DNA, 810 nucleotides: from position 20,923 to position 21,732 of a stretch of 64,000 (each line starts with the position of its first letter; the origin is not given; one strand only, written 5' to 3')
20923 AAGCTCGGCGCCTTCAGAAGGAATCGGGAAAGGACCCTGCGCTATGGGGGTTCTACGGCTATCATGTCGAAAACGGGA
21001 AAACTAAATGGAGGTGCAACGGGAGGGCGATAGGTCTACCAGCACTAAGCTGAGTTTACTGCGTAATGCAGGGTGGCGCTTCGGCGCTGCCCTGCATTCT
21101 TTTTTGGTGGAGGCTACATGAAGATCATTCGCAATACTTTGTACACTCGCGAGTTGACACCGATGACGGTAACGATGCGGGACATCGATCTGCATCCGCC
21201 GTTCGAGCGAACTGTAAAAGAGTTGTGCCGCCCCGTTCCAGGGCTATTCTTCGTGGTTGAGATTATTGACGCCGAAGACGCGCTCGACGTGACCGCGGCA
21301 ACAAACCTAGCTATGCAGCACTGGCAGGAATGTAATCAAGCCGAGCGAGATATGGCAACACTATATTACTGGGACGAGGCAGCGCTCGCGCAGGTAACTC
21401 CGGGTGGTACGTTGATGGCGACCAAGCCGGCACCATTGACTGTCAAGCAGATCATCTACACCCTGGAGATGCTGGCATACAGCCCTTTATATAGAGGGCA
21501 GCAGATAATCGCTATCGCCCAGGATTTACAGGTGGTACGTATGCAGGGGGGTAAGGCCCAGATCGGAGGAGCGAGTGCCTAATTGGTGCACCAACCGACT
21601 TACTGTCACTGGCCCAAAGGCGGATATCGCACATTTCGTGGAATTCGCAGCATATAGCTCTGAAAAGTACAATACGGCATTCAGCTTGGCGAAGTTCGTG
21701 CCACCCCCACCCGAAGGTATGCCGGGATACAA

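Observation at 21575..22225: Plus-strand 216-aa protein carrying the array's C-terminal block fused to a large unrelated N-domain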

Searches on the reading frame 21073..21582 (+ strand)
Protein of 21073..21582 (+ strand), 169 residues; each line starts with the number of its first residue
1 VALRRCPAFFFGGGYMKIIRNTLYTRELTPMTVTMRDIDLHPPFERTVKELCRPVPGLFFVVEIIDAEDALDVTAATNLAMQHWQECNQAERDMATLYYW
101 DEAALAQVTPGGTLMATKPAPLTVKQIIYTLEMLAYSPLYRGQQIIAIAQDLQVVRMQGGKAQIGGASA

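Call 45: search_protein_families(library=pfam, proteins=[window:21073-21582:+], max_evalue=0.01)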
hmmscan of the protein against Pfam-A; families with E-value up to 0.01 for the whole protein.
window:21073-21582:+ (169 aa): 0 families
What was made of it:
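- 21115..21582 (+): Upstream 155-aa gene of unknown function; its stop overlaps the GTG start by 8 nt (same operon). No Pfam family matches (call 45).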

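Call 57: search_protein_families(library=ncbifam, proteins=[window:21073-21582:+], max_evalue=0.1)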
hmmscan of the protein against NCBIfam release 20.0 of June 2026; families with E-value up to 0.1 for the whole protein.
window:21073-21582:+ (169 aa): 0 families

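Call 58: search_protein_families(library=padloc, proteins=[window:21073-21582:+], max_evalue=0.1)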
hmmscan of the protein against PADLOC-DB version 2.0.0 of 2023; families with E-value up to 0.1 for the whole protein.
window:21073-21582:+ (169 aa): 0 families
